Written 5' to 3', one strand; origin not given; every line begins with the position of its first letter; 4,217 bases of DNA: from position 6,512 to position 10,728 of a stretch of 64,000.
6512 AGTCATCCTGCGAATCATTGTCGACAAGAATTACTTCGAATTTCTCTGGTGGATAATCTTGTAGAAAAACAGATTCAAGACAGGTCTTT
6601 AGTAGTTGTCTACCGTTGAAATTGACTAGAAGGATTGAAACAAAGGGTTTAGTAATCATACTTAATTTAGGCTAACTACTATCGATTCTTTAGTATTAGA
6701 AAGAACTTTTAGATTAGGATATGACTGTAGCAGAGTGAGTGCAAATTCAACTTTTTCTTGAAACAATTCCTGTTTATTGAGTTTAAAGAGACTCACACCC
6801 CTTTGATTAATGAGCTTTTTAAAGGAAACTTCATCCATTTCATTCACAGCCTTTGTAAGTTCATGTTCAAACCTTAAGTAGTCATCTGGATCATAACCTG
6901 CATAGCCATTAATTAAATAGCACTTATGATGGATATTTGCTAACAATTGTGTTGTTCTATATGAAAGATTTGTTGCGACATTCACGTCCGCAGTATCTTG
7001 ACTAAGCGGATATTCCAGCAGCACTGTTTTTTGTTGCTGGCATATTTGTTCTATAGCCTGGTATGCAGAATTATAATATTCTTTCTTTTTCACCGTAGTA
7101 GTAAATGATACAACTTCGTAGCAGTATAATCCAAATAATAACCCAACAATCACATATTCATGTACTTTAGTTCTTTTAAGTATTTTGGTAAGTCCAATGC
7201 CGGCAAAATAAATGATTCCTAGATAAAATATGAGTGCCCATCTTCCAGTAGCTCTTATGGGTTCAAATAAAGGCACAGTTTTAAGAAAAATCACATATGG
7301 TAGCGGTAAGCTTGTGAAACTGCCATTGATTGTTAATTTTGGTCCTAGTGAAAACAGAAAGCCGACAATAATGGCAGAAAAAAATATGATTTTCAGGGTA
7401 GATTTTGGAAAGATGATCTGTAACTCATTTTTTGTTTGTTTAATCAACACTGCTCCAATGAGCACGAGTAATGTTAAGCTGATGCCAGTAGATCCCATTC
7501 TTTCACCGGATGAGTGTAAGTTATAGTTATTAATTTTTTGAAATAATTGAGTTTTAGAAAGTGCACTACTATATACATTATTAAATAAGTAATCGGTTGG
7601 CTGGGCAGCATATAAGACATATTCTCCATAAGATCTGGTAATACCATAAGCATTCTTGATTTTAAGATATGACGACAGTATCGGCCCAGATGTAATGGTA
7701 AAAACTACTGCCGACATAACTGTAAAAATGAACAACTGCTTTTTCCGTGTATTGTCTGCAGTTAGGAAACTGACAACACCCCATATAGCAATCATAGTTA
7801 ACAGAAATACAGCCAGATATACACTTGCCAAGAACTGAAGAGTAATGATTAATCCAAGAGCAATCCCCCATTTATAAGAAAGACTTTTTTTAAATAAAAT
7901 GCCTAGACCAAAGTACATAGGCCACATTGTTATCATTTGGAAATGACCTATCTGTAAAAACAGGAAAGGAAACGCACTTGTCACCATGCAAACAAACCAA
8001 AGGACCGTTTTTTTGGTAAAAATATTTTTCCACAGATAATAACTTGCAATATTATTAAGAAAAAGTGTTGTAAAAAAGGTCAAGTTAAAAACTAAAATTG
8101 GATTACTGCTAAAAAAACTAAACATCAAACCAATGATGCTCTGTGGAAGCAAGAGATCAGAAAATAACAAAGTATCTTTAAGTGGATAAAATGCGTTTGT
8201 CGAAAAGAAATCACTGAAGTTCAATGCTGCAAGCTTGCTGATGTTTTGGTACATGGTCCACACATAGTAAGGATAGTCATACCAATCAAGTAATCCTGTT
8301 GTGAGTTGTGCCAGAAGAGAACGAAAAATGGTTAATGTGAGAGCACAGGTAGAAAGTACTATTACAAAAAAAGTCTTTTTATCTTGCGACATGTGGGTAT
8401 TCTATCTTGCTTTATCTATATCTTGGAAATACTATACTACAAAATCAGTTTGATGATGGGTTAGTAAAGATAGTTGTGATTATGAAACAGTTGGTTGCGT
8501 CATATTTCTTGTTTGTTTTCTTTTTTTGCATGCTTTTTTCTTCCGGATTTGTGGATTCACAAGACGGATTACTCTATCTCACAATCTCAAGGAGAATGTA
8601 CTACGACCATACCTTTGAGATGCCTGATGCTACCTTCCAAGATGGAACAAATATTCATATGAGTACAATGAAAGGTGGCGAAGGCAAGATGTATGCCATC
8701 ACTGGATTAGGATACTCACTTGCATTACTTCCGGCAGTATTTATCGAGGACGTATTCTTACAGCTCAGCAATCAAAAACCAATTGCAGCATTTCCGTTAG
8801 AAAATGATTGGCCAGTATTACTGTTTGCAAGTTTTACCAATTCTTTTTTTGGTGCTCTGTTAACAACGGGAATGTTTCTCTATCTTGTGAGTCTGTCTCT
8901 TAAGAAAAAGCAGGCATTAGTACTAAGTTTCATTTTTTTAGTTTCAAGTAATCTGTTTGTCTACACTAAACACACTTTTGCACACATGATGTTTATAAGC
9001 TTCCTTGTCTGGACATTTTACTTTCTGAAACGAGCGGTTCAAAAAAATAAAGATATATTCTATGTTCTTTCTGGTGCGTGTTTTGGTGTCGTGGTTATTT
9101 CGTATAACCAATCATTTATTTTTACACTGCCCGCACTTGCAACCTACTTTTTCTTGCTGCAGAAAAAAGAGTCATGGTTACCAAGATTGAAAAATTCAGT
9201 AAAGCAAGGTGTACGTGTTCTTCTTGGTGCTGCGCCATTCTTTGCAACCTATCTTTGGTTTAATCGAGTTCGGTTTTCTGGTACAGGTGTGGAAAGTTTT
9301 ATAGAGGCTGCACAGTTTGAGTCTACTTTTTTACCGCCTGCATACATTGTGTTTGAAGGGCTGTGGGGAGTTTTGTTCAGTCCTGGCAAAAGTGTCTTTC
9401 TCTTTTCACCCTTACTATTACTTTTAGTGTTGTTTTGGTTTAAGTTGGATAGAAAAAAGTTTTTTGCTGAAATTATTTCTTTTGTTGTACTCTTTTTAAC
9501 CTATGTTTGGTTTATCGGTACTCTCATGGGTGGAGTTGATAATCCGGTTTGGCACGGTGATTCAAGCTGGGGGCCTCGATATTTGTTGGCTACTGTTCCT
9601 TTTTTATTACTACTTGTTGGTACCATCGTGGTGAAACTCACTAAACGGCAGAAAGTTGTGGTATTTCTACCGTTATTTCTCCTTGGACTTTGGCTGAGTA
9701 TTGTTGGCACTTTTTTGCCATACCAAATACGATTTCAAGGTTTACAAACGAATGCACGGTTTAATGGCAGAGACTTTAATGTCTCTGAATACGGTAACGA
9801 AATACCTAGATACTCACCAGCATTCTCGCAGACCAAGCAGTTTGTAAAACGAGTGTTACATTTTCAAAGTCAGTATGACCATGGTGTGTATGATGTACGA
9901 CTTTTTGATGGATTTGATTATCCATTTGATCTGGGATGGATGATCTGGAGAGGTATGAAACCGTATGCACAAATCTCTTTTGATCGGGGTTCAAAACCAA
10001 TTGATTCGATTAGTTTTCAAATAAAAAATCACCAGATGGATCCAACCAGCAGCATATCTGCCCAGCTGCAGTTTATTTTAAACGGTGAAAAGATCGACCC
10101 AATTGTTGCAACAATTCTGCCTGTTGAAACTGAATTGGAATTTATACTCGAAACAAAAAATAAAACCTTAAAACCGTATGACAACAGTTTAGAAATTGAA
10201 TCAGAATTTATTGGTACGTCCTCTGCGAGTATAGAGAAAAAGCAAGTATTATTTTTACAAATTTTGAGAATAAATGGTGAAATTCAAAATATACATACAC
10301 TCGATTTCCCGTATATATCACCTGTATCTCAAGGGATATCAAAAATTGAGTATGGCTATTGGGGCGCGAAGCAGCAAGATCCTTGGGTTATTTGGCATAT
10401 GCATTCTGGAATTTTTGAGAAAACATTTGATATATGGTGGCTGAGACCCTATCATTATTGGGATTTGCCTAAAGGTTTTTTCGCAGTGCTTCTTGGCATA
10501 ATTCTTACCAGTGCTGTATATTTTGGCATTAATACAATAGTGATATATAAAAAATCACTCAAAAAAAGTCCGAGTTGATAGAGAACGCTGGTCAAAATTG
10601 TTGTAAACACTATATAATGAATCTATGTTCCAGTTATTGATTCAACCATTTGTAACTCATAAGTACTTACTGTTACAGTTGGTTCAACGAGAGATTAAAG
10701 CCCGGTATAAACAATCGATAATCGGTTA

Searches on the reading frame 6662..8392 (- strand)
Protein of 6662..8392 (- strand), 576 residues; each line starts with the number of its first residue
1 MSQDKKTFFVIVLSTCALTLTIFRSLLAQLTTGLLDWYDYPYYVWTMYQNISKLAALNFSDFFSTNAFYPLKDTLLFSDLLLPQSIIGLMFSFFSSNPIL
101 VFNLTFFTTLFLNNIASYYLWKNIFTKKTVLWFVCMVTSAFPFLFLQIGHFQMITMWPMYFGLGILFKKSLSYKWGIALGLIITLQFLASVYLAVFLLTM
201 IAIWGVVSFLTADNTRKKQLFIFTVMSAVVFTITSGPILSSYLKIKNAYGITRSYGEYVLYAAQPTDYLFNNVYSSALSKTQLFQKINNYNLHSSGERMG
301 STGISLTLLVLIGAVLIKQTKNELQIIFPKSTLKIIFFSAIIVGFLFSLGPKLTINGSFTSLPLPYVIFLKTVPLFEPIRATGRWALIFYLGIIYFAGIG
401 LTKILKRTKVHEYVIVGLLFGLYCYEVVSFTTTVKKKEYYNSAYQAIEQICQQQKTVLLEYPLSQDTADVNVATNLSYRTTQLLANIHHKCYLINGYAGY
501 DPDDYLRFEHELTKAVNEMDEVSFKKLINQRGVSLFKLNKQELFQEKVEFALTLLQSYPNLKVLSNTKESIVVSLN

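Call 7: search_protein_families(library=pfam, proteins=[window:6662-8392:-], max_evalue=0.001)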
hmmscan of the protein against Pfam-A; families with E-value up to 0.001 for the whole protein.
window:6662-8392:- (576 aa): 0 families

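Call 37: search_protein_families(library=ncbifam, proteins=[window:6662-8392:-], max_evalue=0.01)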
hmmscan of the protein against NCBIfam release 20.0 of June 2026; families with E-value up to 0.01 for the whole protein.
window:6662-8392:- (576 aa): 0 families

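Call 43: search_protein_families(library=pfam, proteins=[window:6662-8392:-], max_evalue=1)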
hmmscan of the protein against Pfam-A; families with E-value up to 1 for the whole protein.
window:6662-8392:- (576 aa): 0 families

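Call 87: find_related_loci(query=window:6662-8392:-, collection=metagenome_contigs, flank=1000)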
Query window:6662-8392:- (576 aa) in metagenome_contigs; peptide patterns used: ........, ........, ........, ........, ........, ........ (x = any residue, [..] = any of these).
94 stretches matched a pattern, but none encodes a relative of the query by tblastn (E <= 1e-3).

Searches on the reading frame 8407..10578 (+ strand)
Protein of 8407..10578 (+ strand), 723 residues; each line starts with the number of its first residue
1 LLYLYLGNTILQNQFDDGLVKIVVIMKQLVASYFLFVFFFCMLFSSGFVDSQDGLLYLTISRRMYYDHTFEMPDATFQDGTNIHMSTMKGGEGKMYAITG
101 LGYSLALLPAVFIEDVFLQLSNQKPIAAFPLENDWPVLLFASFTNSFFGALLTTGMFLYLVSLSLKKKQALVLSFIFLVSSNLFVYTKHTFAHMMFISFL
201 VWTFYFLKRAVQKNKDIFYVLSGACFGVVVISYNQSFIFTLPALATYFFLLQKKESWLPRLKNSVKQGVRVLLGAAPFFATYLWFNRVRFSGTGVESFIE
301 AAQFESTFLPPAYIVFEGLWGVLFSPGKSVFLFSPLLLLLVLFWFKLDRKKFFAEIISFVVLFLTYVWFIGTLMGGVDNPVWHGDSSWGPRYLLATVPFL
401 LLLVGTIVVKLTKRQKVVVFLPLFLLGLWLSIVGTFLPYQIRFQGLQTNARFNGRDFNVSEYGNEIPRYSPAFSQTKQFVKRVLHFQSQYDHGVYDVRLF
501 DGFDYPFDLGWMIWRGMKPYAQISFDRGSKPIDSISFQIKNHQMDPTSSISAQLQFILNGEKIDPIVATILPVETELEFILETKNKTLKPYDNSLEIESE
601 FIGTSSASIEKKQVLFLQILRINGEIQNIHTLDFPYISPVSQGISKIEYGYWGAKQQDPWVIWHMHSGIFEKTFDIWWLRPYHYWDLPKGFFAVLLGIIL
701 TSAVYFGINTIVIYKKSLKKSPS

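Call 7: search_protein_families(library=pfam, proteins=[window:8407-10578:+], max_evalue=0.001)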
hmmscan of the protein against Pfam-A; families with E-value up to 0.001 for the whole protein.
window:8407-10578:+ (723 aa): 1 family
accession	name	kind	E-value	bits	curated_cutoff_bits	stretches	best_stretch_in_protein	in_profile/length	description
PF13231.12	PMT_2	-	6.2e-08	33.5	26.1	1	152-277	33-153/160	Dolichyl-phosphate-mannose-protein mannosyltransferase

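Call 37: search_protein_families(library=ncbifam, proteins=[window:8407-10578:+], max_evalue=0.01)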
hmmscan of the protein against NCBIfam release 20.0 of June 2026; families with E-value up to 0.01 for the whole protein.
window:8407-10578:+ (723 aa): 1 family
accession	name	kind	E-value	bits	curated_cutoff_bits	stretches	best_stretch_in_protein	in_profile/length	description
NF047440.1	LA3751_2_3_fam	subfamily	1e-09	37.7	200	1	115-436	67-387/460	LA_3751/LA_3752 family putative glycosyltransferase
